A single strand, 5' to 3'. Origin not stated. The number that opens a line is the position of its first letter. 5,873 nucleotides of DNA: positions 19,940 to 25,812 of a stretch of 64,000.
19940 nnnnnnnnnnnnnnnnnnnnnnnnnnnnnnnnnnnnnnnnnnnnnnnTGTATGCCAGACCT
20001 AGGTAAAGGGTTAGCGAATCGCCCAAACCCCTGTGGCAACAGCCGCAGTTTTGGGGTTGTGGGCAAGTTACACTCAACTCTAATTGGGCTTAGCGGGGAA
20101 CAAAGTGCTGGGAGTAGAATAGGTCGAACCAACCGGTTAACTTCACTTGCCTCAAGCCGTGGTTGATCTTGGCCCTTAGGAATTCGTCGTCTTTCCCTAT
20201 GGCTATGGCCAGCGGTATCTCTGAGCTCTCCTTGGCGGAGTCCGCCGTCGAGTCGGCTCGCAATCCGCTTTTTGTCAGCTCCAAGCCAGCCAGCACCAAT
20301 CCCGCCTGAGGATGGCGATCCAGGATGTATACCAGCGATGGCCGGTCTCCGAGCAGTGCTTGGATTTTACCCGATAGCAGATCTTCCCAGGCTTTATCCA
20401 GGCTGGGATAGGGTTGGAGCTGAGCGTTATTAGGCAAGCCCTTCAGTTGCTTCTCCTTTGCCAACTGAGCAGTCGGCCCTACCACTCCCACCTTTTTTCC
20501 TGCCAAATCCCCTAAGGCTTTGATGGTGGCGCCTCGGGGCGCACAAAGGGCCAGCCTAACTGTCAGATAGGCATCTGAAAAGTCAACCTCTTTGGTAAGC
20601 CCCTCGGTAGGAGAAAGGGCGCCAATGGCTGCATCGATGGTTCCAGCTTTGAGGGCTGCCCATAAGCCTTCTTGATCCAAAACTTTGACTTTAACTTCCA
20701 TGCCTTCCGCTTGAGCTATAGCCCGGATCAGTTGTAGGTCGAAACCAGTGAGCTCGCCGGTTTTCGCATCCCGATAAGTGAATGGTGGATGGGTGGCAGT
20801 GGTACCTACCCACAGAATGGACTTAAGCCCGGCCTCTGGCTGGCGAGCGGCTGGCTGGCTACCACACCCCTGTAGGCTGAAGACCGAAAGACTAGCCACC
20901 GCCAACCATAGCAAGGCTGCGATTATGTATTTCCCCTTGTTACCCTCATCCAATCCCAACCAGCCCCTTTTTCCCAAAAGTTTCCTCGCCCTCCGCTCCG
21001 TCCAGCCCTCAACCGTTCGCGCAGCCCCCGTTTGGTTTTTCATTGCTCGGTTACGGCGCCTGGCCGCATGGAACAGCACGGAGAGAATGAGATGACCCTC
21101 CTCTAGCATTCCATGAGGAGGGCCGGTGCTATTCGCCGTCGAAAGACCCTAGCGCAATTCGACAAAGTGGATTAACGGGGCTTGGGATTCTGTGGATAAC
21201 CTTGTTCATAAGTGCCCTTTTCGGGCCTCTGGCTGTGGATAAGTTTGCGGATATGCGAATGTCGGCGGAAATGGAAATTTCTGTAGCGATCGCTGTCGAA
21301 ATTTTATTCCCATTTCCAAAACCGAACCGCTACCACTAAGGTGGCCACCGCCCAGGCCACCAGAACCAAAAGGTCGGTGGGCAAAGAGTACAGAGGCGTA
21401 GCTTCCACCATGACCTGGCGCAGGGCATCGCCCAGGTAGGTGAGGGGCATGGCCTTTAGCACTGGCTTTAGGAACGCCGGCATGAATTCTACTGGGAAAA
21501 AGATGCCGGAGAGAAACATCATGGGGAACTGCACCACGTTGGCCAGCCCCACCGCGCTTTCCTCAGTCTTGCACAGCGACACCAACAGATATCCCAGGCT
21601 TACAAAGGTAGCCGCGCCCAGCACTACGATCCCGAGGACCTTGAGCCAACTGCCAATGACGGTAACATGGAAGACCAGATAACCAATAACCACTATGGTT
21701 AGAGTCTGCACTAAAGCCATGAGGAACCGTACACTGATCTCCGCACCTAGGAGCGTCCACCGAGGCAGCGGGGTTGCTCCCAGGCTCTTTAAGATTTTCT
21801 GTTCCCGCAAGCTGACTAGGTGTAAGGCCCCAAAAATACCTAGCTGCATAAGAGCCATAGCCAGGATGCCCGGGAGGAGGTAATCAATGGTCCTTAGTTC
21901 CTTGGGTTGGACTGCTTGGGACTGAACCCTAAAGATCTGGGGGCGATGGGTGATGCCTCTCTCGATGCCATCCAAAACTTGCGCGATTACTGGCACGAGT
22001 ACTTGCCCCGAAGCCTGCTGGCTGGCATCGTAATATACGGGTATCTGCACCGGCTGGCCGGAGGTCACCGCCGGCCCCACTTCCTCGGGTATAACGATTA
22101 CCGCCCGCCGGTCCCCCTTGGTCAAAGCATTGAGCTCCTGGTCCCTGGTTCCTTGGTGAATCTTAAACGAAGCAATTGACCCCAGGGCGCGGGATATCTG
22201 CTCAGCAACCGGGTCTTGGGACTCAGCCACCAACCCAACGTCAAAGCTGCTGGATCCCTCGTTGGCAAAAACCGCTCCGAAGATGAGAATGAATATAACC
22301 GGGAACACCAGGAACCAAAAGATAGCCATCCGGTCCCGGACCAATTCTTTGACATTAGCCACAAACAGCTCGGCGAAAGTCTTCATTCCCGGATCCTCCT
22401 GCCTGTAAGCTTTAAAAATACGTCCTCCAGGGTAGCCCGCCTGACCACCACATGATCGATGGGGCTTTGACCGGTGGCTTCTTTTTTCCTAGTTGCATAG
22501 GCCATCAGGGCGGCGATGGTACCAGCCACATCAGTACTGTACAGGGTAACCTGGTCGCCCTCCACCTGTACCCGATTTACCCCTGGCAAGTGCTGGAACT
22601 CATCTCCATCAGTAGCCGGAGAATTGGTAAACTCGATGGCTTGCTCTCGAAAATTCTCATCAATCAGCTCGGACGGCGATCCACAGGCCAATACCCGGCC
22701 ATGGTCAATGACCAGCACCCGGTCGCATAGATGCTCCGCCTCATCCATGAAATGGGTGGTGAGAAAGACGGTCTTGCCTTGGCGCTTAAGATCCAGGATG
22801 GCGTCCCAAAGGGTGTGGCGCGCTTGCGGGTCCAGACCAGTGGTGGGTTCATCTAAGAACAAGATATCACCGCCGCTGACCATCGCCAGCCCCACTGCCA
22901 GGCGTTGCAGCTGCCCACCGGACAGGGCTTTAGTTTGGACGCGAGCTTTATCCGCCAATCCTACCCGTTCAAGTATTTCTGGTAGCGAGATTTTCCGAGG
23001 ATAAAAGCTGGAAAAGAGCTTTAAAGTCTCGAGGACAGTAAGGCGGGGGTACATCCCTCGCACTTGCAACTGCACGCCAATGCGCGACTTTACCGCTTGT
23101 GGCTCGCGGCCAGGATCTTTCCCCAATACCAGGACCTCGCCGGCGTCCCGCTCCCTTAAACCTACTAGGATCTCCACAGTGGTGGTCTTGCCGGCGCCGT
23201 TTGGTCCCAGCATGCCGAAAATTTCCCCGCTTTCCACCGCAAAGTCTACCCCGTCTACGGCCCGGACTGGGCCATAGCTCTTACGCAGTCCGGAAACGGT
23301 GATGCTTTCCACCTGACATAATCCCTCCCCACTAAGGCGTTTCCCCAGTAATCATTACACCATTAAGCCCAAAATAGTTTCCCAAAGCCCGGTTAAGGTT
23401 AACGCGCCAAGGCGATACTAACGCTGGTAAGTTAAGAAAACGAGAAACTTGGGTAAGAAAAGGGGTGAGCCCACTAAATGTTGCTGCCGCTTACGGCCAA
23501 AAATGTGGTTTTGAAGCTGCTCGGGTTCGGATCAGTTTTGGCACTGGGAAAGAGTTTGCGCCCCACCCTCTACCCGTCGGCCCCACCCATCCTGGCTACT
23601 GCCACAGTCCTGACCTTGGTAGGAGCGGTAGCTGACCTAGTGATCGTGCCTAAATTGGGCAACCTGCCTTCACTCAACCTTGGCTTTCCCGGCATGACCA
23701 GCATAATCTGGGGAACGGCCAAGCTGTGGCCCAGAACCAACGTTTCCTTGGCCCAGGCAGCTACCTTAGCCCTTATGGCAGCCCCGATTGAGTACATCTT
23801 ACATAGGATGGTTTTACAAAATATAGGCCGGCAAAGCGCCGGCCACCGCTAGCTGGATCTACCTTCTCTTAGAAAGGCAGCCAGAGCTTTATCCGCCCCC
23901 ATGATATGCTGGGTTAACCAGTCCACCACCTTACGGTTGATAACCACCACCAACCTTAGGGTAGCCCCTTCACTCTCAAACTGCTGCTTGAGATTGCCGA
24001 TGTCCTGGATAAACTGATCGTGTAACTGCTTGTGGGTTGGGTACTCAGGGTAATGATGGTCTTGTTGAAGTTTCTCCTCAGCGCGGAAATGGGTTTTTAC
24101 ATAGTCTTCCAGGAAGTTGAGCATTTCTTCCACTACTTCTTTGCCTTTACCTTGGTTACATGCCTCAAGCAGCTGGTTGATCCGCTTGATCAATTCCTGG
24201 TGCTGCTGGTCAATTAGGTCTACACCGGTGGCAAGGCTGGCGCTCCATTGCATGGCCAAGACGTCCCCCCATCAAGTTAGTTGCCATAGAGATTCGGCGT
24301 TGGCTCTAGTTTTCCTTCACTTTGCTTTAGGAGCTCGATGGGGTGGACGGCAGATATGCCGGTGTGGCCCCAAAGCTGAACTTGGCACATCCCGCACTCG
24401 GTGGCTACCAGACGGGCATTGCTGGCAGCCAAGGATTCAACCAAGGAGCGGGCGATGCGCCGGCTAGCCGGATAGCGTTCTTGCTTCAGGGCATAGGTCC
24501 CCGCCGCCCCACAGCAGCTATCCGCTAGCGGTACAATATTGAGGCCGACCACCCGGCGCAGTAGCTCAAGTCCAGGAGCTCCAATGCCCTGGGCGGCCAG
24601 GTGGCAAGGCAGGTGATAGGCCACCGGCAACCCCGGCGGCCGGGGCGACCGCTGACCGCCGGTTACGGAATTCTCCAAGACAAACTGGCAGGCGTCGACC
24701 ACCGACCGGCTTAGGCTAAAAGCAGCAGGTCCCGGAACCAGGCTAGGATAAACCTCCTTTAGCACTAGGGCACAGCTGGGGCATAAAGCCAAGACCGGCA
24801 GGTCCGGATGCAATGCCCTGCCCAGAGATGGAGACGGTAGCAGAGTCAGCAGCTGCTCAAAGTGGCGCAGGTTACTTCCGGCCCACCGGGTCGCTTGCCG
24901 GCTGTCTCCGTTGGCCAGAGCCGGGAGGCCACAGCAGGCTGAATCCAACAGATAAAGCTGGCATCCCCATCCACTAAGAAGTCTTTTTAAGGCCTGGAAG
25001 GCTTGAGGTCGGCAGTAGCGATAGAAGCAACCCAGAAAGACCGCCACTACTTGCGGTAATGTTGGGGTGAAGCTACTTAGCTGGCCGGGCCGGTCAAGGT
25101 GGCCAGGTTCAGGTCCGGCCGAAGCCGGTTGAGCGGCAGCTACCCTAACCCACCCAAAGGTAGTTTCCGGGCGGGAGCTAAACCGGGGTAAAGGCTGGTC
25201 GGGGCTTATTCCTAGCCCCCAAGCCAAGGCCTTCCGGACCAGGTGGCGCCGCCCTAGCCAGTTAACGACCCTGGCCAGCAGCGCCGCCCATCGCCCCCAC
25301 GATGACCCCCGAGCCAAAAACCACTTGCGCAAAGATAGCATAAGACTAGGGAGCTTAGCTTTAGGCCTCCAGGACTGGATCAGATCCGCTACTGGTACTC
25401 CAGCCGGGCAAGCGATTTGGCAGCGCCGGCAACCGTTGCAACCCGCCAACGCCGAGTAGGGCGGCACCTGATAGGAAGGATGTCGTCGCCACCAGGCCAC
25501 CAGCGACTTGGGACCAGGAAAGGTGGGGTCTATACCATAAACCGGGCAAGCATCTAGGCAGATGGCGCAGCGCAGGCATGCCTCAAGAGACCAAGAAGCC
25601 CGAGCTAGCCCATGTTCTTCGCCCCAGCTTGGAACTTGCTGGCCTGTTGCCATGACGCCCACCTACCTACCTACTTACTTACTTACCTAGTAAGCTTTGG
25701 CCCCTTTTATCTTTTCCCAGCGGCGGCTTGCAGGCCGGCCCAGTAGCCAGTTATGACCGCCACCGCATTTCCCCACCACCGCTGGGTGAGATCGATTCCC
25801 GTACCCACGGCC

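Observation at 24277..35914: A glycyl-radical enzyme embedded in a GlpP / glycerol-3-phosphate regulon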

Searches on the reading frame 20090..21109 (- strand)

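Call 11: search_protein_families(library=pfam, proteins=[window:20090-21109:-], max_evalue=0.00001)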
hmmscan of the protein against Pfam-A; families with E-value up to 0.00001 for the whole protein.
window:20090-21109:- (339 aa): 1 family
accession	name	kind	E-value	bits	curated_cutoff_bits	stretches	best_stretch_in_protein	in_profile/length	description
PF00497.25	SBP_bac_3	-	8e-24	84.3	26.4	1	100-336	2-130/132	Bacterial extracellular solute-binding proteins, family 3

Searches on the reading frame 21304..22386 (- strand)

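Call 11: search_protein_families(library=pfam, proteins=[window:21304-22386:-], max_evalue=0.00001)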
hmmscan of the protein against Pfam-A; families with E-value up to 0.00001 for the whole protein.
window:21304-22386:- (360 aa): 3 families
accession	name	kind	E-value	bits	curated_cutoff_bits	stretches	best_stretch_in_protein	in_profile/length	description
PF12698.13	ABC2_membrane_3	-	1.1e-46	159.9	31.6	1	22-354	4-346/347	ABC-2 family transporter protein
PF01061.29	ABC2_membrane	-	2.9e-31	109.1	26.9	1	156-326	51-210/211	ABC-2 type transporter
PF12679.13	ABC2_membrane_2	-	3e-09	37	27.2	1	12-356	8-277/283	ABC-2 family transporter protein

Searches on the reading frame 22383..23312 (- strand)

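Call 11: search_protein_families(library=pfam, proteins=[window:22383-23312:-], max_evalue=0.00001)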
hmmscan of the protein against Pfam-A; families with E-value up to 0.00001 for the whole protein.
window:22383-23312:- (309 aa): 2 families
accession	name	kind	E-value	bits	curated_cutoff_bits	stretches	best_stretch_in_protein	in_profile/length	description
PF00005.33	ABC_tran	-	1.9e-26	93.8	25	1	20-158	2-137/137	ABC transporter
PF13304.12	AAA_21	-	3.9e-12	47.3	27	1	131-187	239-298/304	AAA domain, putative AbiEii toxin, Type IV TA system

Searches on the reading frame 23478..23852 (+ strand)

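Call 3: search_protein_families(library=pfam, proteins=[window:23478-23852:+])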
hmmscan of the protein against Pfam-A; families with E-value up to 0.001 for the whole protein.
window:23478-23852:+ (124 aa): 1 family
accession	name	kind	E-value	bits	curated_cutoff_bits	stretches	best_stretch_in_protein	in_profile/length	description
PF10710.14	DUF2512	-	3.6e-06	27.1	26.5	1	34-119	29-116/136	Protein of unknown function (DUF2512)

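Call 4: search_protein_families(library=ncbifam, proteins=[window:23478-23852:+])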
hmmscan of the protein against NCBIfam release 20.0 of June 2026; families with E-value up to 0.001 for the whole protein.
window:23478-23852:+ (124 aa): 0 families

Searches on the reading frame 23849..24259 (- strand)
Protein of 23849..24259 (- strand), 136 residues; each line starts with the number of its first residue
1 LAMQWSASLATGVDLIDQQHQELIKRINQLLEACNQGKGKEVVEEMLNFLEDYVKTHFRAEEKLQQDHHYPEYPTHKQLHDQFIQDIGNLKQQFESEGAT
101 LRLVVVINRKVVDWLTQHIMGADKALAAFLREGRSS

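Call 3: search_protein_families(library=pfam, proteins=[window:23849-24259:-])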
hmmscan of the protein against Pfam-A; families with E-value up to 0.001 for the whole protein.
window:23849-24259:- (136 aa): 1 family
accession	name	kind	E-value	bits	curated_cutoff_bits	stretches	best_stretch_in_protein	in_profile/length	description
PF01814.28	Hemerythrin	-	6e-17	62.8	25.3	1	11-128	1-125/127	Hemerythrin HHE cation binding domain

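Call 4: search_protein_families(library=ncbifam, proteins=[window:23849-24259:-])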
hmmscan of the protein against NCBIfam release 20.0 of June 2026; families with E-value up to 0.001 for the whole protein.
window:23849-24259:- (136 aa): 5 families
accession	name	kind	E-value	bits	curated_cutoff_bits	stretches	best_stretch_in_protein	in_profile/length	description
NF033749.1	bact_hemeryth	subfamily_domain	5.4e-38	130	84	1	3-130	2-128/129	bacteriohemerythrin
TIGR02481.1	hemeryth_dom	domain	9.3e-37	125.9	51.75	1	4-130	1-126/126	hemerythrin domain-containing protein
NF002007.0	PRK00808.1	equivalog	1.8e-23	83.3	109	1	1-127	2-124/156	bacteriohemerythrin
TIGR00058.1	Hemerythrin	subfamily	6.1e-15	55.8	131.85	1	4-123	6-108/115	hemerythrin family non-heme iron protein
NF002522.0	PRK01917.1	equivalog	3.8e-10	39.8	162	1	3-132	10-133/145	cation-binding hemerythrin HHE family protein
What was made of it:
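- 23849..24259 (-): Bacteriohemerythrin directly downstream of glpC. It is a possible O2-binding or sensing companion and is peripheral to the system. NCBIfam NF033749 scores 130 bits against a cut-off of 84 (call 4).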

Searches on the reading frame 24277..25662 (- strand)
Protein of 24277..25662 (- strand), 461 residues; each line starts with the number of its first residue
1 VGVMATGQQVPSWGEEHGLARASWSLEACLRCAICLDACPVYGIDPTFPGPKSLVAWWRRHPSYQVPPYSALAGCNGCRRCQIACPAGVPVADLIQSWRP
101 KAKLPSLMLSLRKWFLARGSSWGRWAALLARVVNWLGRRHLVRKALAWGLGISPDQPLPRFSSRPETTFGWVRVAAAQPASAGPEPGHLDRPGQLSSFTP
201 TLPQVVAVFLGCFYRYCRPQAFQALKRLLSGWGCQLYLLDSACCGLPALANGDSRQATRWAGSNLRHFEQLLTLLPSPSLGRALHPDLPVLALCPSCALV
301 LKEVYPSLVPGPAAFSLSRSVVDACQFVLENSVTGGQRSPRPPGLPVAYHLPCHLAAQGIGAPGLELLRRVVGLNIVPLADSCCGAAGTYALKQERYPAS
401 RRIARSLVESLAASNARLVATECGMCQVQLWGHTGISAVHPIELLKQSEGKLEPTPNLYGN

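Call 3: search_protein_families(library=pfam, proteins=[window:24277-25662:-])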
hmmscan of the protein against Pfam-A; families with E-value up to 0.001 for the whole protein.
window:24277-25662:- (461 aa): 9 families
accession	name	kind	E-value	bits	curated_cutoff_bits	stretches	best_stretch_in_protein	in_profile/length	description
PF02754.22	CCG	-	2.2e-22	79.4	20.6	2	347-430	1-84/85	Cysteine-rich domain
PF13183.11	Fer4_8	-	3.3e-09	37.6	27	1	26-89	2-68/68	4Fe-4S dicluster domain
PF13534.11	Fer4_17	-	2e-06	28.7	22.2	1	28-89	1-60/61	4Fe-4S dicluster domain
PF12838.12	Fer4_7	-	2.3e-06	28.4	27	1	29-89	2-52/52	4Fe-4S dicluster domain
PF13237.11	Fer4_10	-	8.7e-06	26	25.5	0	72-87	6-21/53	4Fe-4S dicluster domain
PF13187.11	Fer4_9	-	3.6e-05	24.2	27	0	75-97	2-24/52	4Fe-4S dicluster domain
PF12797.12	Fer4_2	-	6e-05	23.2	24.5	0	25-41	6-22/22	4Fe-4S binding domain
PF12837.12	Fer4_6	-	0.0002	21.6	25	0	23-42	3-22/24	4Fe-4S binding domain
PF13484.11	Fer4_16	-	0.00036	21.7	30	0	75-101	2-27/66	4Fe-4S double cluster binding domain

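Call 4: search_protein_families(library=ncbifam, proteins=[window:24277-25662:-])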
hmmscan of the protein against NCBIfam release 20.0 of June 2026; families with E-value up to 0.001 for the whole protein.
window:24277-25662:- (461 aa): 14 families
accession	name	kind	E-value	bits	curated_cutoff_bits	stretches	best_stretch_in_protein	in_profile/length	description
NF008369.0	PRK11168.1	equivalog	7.4e-84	282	278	1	23-448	7-398/401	anaerobic glycerol-3-phosphate dehydrogenase subunit C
TIGR03379.1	glycerol3P_GlpC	equivalog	1.3e-60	205.2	279.9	2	203-447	161-394/397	anaerobic glycerol-3-phosphate dehydrogenase subunit GlpC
NF045670.1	quin_L_LdhH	equivalog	5.8e-34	117.4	800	1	203-433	466-688/706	L-lactate dehydrogenase (quinone) large subunit LdhH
NF004898.0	PRK06259.1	equivalog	3.5e-19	68.8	385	1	205-430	263-463/488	fumarate reductase (CoM/CoB) subunit TfrB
NF008434.0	PRK11274.1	equivalog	1.3e-16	60.6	333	1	207-447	171-405/409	glycolate oxidase subunit GlcF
NF049975.1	2HglutDHaseYdiJ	equivalog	3.9e-07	28.2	1350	1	69-447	666-1016/1018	D-2-hydroxyglutarate dehydrogenase YdiJ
NF006391.0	PRK08640.1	equivalog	9e-06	24.8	244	1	22-99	148-236/254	succinate dehydrogenase iron-sulfur subunit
NF004616.0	PRK05950.1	subfamily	1.1e-05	24.7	228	1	26-99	146-230/238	succinate dehydrogenase iron-sulfur subunit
TIGR00273.1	TIGR00273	equivalog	2.3e-05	23.5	444.8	1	28-100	294-370/432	LutB/LldF family L-lactate oxidation iron-sulfur protein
NF009226.0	PRK12576.1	equivalog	6.8e-05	22.3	344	1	24-100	151-235/317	succinate dehydrogenase/fumarate reductase iron-sulfur subunit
TIGR01945.1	rnfC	subfamily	8.6e-05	21.2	245.95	1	27-97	363-426/435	RnfABCDGE type electron transport complex subunit C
TIGR00384.1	dhsB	subfamily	0.00012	21.7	88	1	25-97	138-220/222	succinate dehydrogenase and fumarate reductase iron-sulfur protein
NF042965.1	MFR_anch_SdhE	equivalog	0.00022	20.9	500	0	366-430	170-232/282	8-methylmenaquinol:fumarate reductase membrane anchor subunit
NF009051.0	PRK12385.1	equivalog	0.0008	18.9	333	1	27-56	147-176/244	succinate dehydrogenase/fumarate reductase iron-sulfur subunit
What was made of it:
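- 24277..25662 (-): glpC, the Fe-S/CCG subunit of anaerobic glycerol-3-phosphate dehydrogenase. Pfam finds CCG plus a 4Fe-4S dicluster domain (calls 3, 4).
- Checked: glpC, 24277-25662: NCBIfam NF008369 scores 282 bits against a cut-off of 278 (call 4).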
